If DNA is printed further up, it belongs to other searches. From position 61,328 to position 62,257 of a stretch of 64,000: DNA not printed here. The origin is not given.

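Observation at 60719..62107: ODP-like di-iron protein paired with a 209-aa signalling-tip-only MCP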

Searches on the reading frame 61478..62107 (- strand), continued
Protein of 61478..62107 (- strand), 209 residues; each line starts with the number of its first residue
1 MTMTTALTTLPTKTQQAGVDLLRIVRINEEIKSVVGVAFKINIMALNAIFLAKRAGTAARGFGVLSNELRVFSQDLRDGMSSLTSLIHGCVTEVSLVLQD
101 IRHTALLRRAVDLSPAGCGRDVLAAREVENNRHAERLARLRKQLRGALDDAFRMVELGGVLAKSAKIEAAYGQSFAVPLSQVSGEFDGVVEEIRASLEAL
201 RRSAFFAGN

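Call 32: find_related_loci(query=A2, collection=genome_contigs, flank=6000)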
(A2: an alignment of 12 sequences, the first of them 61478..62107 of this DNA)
Query A2 (209 aa) in genome_contigs; peptide patterns used: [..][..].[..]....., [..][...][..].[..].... (x = any residue, [..] = any of these).
282 stretches matched a pattern; 232 encode a relative of the query (tblastn E <= 1e-3); the best 80 are kept; 80 distinct loci.
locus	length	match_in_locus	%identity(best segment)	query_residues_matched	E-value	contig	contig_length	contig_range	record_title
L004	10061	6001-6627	94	1-209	1e-128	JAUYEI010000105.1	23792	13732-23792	MAG: Azonexus sp. isolate C21_concoct.bin.10 C21_k141_317195, whole genome shotgun sequence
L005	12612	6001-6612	96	6-209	8e-125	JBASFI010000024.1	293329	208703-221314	MAG: Azonexus sp. isolate MFD03500_ilm_asm_bin9 k127_15169, whole genome shotgun sequence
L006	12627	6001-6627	92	1-209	1e-124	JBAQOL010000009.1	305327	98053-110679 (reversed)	MAG: Ferribacterium limneticum isolate MFD03279_ilm_asm_bin11 k127_157937, whole genome shotgun sequence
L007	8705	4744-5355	92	6-209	5e-120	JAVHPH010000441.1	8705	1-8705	MAG: Azonexus sp. isolate WB02no9_61_24 NODE_8072_length_8705_cov_15.678150, whole genome shotgun sequence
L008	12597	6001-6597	90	11-209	5e-117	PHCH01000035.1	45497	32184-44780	MAG: Betaproteobacteria bacterium HGW-Betaproteobacteria-4 08E140C01_scaffold_2001, whole genome shotgun sequence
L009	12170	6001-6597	90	11-209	9e-117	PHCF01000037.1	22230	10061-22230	MAG: Betaproteobacteria bacterium HGW-Betaproteobacteria-6 bjp_ig2103_scaffold_1116, whole genome shotgun sequence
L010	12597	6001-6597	90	11-209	5e-116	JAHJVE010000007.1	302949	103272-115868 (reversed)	MAG: Gammaproteobacteria bacterium isolate OSL_B.mb.10 OSL_B.mb.10_k141_38903, whole genome shotgun sequence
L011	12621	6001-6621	84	3-209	1e-110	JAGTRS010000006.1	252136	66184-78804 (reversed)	MAG: Proteobacteria bacterium isolate CTSoil_120 scaffold_26, whole genome shotgun sequence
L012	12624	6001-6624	82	1-208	3e-108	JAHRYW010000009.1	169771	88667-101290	MAG: Betaproteobacteria bacterium isolate AG28 NODE_68_length_169771_cov_196.848070, whole genome shotgun sequence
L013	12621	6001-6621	83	3-209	5e-108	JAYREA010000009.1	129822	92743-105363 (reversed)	MAG: Azonexus sp. isolate SH_SHASGE2bin.17 NODE_107_length_129822_cov_3.182852, whole genome shotgun sequence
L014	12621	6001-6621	82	3-209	4e-107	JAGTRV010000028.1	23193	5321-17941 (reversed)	MAG: Proteobacteria bacterium isolate CTSoil_123 scaffold_410, whole genome shotgun sequence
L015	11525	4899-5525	80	1-209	7e-107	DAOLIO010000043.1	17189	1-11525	MAG TPA_asm: Azonexus sp. isolate AMR_MDS_0286 NODE_453_length_17189_cov_8.295203, whole genome shotgun sequence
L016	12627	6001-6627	81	1-209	8e-107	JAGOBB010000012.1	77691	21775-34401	MAG: Azonexus sp. isolate Go_SlAct_bin_248 Go_SlAct_873_length_77691_cov_19.571786, whole genome shotgun sequence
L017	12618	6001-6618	82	1-206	2e-106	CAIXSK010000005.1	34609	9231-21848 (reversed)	MAG: uncultured beta proteobacterium isolate Loclat_bin-15563 genome assembly, contig: bin-15563:005/469, whole genome s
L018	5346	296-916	81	3-209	4e-105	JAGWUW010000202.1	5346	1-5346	MAG: Betaproteobacteria bacterium isolate REEB405 contig-150_18002, whole genome shotgun sequence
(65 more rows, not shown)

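Call 37: predict_structure(alignment_id=A1)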
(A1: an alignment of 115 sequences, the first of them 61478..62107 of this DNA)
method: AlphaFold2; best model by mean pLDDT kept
length: 209 residues; sequences in the alignment: 115
mean_pLDDT: 95.0   pTM: 0.86
mean pLDDT of the five models: 95.0, 94.5, 94.1, 93.8, 93.7
residues with pLDDT >= 90: 189; 70-90: 17; 50-70: 3; < 50: 0
segments of 3 or more residues with pLDDT < 50: none
pLDDT, mean of each block of 10 residues (from residue 1): 76 90 96 96 98 97 98 98 98 97 95 93 96 96 97 98 98 97 98 96 85
secondary structure, 60 per line:
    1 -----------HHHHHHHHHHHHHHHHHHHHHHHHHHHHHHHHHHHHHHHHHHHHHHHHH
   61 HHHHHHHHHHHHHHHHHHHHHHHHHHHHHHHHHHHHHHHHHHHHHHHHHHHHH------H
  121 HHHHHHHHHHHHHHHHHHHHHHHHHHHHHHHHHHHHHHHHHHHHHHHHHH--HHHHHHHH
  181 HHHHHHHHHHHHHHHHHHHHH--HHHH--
elements in order: H12-113 H120-170 H173-201 H204-207

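Call 40: fold_search(model_id=the predicted structure, library=pdb)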
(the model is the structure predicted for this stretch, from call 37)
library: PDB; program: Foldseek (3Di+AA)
matches with E <= 10: 849; with E <= 0.001: 0
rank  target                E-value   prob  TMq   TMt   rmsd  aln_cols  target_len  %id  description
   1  8d9p                  2.7e-03  1.00  0.41  0.44  12.9       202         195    9  De Novo Photosynthetic Reaction Center Protein Equipped with Heme B and Mn(II) cations (released 2022-09-28)
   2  6z0c_C                2.7e-03  1.00  0.43  0.45   7.9       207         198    9  Structure of in silico modelled artificial Maquette-3 protein (released 2021-03-17)
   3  6z0c_A                3.4e-03  1.00  0.42  0.44  12.4       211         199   11  Structure of in silico modelled artificial Maquette-3 protein (released 2021-03-17)
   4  6z0c_D                4.0e-03  1.00  0.42  0.45   8.4       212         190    9  Structure of in silico modelled artificial Maquette-3 protein (released 2021-03-17)
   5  6z0c_B                4.2e-03  1.00  0.42  0.44   8.5       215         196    8  Structure of in silico modelled artificial Maquette-3 protein (released 2021-03-17)
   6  5vju                  8.8e-03  1.00  0.40  0.42  11.4       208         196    8  De Novo Photosynthetic Reaction Center Protein Variant Equipped with His-Tyr H-bond, Heme B, and Cd(II) ions (released 2018-04-25)
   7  8d9o                  1.0e-02  1.00  0.41  0.44  15.3       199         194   12  De Novo Photosynthetic Reaction Center Protein in Apo-State (released 2022-09-28)
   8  3zx6_A                2.0e-02  1.00  0.40  0.28  53.4       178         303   23  Structure of Hamp(AF1503)-Tsr fusion - Hamp (A291V) mutant (released 2012-02-29)
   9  5vjs                  2.7e-02  1.00  0.41  0.44  15.3       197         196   12  De Novo Photosynthetic Reaction Center Protein Equipped with Heme B, a synthetic Zn porphyrin, and Zn(II) cations (released 2018-04-25)
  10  6xz6_A                3.8e-02  0.57  0.21  0.20  20.1       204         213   14  Structure of the trypanosome brucei factor H receptor bound to domain D5 of bovine factor H (released 2020-03-25)
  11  3zx6_B                4.4e-02  1.00  0.41  0.29  52.9       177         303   23  Structure of Hamp(AF1503)-Tsr fusion - Hamp (A291V) mutant (released 2012-02-29)
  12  4e40                  4.6e-02  0.69  0.25  0.21  25.2       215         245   16  The haptoglobin-hemoglobin receptor of Trypanosoma congolense (released 2013-01-16)
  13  9a69_B                5.3e-02  0.99  0.45  0.15  62.3       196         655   16  Integrative model of MCPB-MCPC by crosslinking MS and deep learning (released 2024-09-18)
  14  5vtl                  5.5e-02  0.85  0.32  0.32  20.9       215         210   12  Structure of metacyclic invariant surface protein , Tb427.07.360, from Trypanosoma brucei. (released 2018-08-08)
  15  9a65_B                5.8e-02  0.99  0.44  0.15  62.0       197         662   19  Integrative model of YVAQ-MCPB by crosslinking MS and deep learning (released 2024-09-18)
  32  6s1k_E                1.8e-01  1.00  0.40  0.82   0.6        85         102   33  E. coli Core Signaling Unit, carrying QQQQ receptor mutation (released 2020-01-22)
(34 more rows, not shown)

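Call 41: list_cluster_members(proteins=[P0124, P0132, P0137, P0146, P0157, P0179, P0204, P0221, P0238, P0265])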
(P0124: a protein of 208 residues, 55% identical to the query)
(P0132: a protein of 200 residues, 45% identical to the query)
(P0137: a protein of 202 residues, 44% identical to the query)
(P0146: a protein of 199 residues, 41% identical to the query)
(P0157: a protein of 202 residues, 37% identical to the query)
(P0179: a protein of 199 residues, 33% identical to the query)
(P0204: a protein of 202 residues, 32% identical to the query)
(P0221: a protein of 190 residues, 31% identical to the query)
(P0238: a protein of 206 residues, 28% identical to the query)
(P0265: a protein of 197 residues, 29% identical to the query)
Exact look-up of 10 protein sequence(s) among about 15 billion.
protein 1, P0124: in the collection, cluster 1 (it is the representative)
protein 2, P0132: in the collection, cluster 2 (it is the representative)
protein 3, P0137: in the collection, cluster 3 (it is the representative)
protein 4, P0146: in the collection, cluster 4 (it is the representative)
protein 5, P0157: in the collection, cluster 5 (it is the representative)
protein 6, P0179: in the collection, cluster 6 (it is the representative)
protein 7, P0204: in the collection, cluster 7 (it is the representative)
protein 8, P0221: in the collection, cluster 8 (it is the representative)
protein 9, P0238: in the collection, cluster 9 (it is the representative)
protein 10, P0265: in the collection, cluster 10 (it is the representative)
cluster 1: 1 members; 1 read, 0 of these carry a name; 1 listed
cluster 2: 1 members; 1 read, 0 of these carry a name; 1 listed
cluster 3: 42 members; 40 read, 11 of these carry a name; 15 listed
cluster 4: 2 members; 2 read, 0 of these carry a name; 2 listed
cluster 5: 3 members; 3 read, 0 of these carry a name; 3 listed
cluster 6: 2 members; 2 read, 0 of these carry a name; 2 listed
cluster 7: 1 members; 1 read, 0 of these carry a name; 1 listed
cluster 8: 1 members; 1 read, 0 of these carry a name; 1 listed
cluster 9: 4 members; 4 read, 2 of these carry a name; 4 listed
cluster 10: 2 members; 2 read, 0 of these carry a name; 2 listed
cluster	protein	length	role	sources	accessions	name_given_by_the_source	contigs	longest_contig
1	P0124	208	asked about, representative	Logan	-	-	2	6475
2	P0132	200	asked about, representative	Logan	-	-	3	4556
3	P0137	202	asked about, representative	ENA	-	-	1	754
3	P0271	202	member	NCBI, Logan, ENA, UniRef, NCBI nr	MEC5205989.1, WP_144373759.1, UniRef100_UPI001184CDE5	methyl-accepting chemotaxis protein [Vogesella urethralis] | methyl-accepting chemotaxis protein n=1 Tax=Vogesella urethralis TaxID=2592656 ...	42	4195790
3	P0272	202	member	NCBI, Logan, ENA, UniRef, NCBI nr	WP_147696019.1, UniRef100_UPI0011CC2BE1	methyl-accepting chemotaxis protein [Vogesella mureinivorans] | methyl-accepting chemotaxis protein n=1 Tax=Vogesella mureinivorans TaxID=657276 ...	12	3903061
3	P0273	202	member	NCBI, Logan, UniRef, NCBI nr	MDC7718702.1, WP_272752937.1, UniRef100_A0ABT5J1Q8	methyl-accepting chemotaxis protein [Vogesella sp. DC21W] | Methyl-accepting chemotaxis protein n=1 Tax=Vogesella aquatica TaxID=2984206 ... | methyl-accepting chemotaxis protein [Vogesella aquatica]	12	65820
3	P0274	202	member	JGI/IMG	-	hypothetical protein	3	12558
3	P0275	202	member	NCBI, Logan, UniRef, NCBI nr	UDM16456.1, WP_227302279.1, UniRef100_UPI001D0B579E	methyl-accepting chemotaxis protein [Vogesella sp. XCS3] | methyl-accepting chemotaxis protein n=1 Tax=Vogesella sp. XCS3 TaxID=2877939 ...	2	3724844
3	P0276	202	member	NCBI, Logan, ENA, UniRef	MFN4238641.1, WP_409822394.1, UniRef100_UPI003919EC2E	MAG: methyl-accepting chemotaxis protein [Vogesella sp.] | methyl-accepting chemotaxis protein n=1 Tax=Vogesella sp. TaxID=1904252 ...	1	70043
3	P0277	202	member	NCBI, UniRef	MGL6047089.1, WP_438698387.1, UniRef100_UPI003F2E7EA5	MAG: methyl-accepting chemotaxis protein [Vogesella sp.] | methyl-accepting chemotaxis protein n=1 Tax=Vogesella sp. TaxID=1904252 ...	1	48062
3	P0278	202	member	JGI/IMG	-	hypothetical protein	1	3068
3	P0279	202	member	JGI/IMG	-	hypothetical protein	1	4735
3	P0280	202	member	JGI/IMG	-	hypothetical protein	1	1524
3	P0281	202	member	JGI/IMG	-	hypothetical protein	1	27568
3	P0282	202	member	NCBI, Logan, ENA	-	-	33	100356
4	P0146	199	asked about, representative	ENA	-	-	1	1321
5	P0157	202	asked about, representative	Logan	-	-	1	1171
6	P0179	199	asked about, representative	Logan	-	-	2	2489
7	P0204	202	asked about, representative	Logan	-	-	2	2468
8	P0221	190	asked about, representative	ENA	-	-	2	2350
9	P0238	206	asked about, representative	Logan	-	-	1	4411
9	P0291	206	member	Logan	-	-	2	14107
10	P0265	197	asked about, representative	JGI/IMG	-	-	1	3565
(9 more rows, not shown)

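Call 42: find_encoding_contigs(protein=P0271, flank=8000, max_places=2)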
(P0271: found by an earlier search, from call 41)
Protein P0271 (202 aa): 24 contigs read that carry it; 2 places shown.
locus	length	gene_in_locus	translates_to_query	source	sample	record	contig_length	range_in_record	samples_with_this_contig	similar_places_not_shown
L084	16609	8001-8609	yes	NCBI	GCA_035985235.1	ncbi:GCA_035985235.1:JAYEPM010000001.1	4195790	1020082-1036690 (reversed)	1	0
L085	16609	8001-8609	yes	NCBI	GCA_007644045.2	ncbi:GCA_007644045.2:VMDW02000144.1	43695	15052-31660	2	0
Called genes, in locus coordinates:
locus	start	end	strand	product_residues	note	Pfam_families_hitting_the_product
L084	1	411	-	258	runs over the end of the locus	PF08874:DUF1835, PF12395:DUF3658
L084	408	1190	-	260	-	PF06426:SATase_N, PF14602:Hexapep_2 (faint), PF00132:Hexapep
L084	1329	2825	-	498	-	PF10150:RNase_E_G, PF20833:RNase_E_G_Thio (faint)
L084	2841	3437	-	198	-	PF02545:Maf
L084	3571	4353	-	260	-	PF00106:adh_short, PF08659:KR, PF13561:adh_short_C2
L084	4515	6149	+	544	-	PF00672:HAMP, PF00015:MCPsignal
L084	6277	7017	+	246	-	PF00497:SBP_bac_3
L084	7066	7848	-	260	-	PF00899:ThiF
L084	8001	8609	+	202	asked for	PF00015:MCPsignal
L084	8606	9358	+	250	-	PF00753:Lactamase_B, PF19583:ODP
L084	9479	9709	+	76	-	-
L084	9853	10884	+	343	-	PF00155:Aminotran_1_2, PF01212:Beta_elim_lyase, PF01041:DegT_DnrJ_EryC1 (faint), PF01053:Cys_Met_Meta_PP (weak)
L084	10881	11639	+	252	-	PF01925:TauE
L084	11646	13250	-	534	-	PF06956:RtcR, PF00158:Sigma54_activat, PF01078:Mg_chelatase (faint), PF14532:Sigma54_activ_2, PF00004:AAA (faint), PF07728:AAA_5 (faint), PF25601:AAA_lid_14 (weak)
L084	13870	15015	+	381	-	PF01145:Band_7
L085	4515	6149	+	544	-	PF00672:HAMP, PF00015:MCPsignal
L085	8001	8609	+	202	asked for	PF00015:MCPsignal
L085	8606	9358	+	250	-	PF00753:Lactamase_B, PF19583:ODP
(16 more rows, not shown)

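Call 43: find_encoding_contigs(protein=P0291, flank=8000, max_places=2)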
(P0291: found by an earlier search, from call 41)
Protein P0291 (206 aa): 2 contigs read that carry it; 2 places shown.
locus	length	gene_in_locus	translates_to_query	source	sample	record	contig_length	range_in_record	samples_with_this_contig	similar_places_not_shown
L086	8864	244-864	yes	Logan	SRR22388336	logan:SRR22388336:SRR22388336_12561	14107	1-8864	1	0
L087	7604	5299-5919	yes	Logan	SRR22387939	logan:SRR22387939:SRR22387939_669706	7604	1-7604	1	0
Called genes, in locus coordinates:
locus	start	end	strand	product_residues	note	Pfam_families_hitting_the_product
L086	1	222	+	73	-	?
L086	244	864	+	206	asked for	PF00015:MCPsignal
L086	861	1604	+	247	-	PF00753:Lactamase_B, PF19583:ODP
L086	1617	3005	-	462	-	PF07690:MFS_1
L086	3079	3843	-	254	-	PF12833:HTH_18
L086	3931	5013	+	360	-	PF11249:DUF3047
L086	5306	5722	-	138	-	PF04299:FMN_bind_2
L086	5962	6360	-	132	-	PF04828:GFA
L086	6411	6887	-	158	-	-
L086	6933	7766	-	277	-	PF00561:Abhydrolase_1, PF12697:Abhydrolase_6, PF10230:LIDHydrolase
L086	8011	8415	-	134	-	PF19473:DUF6010 (weak)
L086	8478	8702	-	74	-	-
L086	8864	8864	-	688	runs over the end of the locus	PF13424:TPR_12 (faint)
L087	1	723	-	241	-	?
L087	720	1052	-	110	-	PF01740:STAS, PF13466:STAS_2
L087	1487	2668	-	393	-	PF00015:MCPsignal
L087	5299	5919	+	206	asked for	PF00015:MCPsignal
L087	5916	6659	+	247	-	PF00753:Lactamase_B, PF19583:ODP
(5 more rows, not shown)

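Call 46: find_homologous_proteins(query=A3, max_evalue=0.00001)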
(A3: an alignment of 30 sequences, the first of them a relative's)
Query A3 (30 sequences) (206 aa, profile of the alignment): 42 proteins with E <= 0.00001 among 8000 candidates.
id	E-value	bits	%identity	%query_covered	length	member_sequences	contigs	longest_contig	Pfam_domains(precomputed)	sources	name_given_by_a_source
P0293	7.1e-54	201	86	100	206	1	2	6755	PF00015.27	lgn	-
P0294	7.4e-54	201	86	98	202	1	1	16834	PF00015.27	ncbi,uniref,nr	ncbi:methyl-accepting chemotaxis protein [Methylobacter sp.]|uniref:methyl-accepting chemotaxis prot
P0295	1.4e-53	200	85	100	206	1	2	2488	PF00015.27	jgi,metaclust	metaclust:\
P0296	1.9e-53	199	81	99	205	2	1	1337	PF00015.27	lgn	-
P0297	1.9e-53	199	88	99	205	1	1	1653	PF00015.27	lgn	-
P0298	2.7e-53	199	88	99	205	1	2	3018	PF00015.27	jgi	-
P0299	6.0e-53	198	86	99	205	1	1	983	PF00015.27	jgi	jgi:methyl-accepting chemotaxis protein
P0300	7.2e-53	197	80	100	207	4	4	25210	PF00015.27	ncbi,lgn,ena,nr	ncbi:MAG: methyl-accepting chemotaxis protein [Methylobacter sp.]|nr:methyl-accepting chemotaxis pro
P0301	8.5e-53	197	85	99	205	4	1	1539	PF00015.27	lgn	-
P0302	1.0e-52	197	85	99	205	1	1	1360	PF00015.27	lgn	-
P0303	1.8e-52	196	81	100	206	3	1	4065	PF00015.27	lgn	-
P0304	2.6e-52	196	85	100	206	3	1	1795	PF00015.27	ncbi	-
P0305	3.3e-52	195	78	98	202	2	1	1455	PF00015.27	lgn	-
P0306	3.6e-52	195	87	99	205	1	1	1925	PF00015.27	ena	-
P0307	3.8e-52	195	91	100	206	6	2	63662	PF00015.27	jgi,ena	-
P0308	5.2e-52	195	89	99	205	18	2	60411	PF00015.27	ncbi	ncbi:MAG: methyl-accepting chemotaxis protein [Methylobacter sp.]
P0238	5.6e-52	195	100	100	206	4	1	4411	PF00015.27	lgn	-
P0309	6.1e-52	194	98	100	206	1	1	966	PF00015.27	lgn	-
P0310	6.3e-52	194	85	100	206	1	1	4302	PF00015.27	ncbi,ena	-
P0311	6.6e-52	194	85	100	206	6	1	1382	PF00015.27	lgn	-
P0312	7.0e-52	194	80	100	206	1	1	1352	PF00015.27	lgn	-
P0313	7.4e-52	194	84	99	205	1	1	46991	PF00015.27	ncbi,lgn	-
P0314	7.7e-52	194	86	99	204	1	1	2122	PF00015.27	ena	-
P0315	1.1e-51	194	87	100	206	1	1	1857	PF00015.27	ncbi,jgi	jgi:methyl-accepting chemotaxis protein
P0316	1.2e-51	193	90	100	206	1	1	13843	PF00015.27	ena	-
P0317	1.3e-51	193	91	100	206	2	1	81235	PF00015.27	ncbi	ncbi:MAG: methyl-accepting chemotaxis protein [Methylococcaceae bacterium]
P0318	1.6e-51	193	85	99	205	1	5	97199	PF00015.27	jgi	jgi:hypothetical protein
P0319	6.8e-51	191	85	100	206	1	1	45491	PF00015.27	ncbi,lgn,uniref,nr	ncbi:methyl-accepting chemotaxis protein [Candidatus Methylobacter oryzae]|uniref:Methyl-accepting t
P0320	1.0e-50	190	83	99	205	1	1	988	PF00015.27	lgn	-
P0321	2.6e-50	189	28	84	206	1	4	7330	PF00015.27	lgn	-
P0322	2.4e-48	183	84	99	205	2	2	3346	PF00015.27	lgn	-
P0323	1.3e-46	177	73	100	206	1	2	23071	PF00015.27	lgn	-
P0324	3.3e-44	169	85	80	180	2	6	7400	PF00015.27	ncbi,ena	ncbi:MAG: hypothetical protein QX197_14515 [Methylococcaceae bacterium]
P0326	5.0e-28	116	84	65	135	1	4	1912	PF00015.27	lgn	-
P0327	5.6e-28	116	86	67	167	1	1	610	PF00015.27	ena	-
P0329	4.2e-26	110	93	60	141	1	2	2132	PF00015.27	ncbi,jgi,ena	-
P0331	3.8e-6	45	32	32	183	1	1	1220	PF00015.27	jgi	jgi:methyl-accepting chemotaxis protein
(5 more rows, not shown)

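Call 47: find_encoding_contigs(protein=P0317, flank=10000, max_places=1)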
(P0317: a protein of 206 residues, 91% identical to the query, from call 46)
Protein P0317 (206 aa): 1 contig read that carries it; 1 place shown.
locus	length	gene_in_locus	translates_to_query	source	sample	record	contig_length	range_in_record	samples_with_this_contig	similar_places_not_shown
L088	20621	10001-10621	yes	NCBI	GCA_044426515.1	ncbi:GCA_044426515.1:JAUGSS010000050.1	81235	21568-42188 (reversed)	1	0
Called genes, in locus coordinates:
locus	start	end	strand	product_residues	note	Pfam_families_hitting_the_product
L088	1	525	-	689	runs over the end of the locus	PF00672:HAMP, PF00015:MCPsignal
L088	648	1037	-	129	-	-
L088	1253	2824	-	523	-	PF02203:TarH, PF12729:4HB_MCP_1, PF00672:HAMP, PF00015:MCPsignal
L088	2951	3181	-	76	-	PF01724:DUF29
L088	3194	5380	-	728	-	PF01627:Hpt, PF02895:H-kinase_dim, PF02518:HATPase_c, PF01584:CheW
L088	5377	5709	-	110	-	PF01740:STAS, PF13466:STAS_2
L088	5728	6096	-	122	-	PF00072:Response_reg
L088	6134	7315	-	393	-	PF00015:MCPsignal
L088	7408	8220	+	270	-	PF03705:CheR_N, PF01739:CheR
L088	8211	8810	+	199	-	PF03975:CheD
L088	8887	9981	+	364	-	PF00072:Response_reg, PF01339:CheB_methylest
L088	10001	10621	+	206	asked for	PF00015:MCPsignal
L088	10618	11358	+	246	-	PF00753:Lactamase_B, PF19583:ODP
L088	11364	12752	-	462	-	PF07690:MFS_1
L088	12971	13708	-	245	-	-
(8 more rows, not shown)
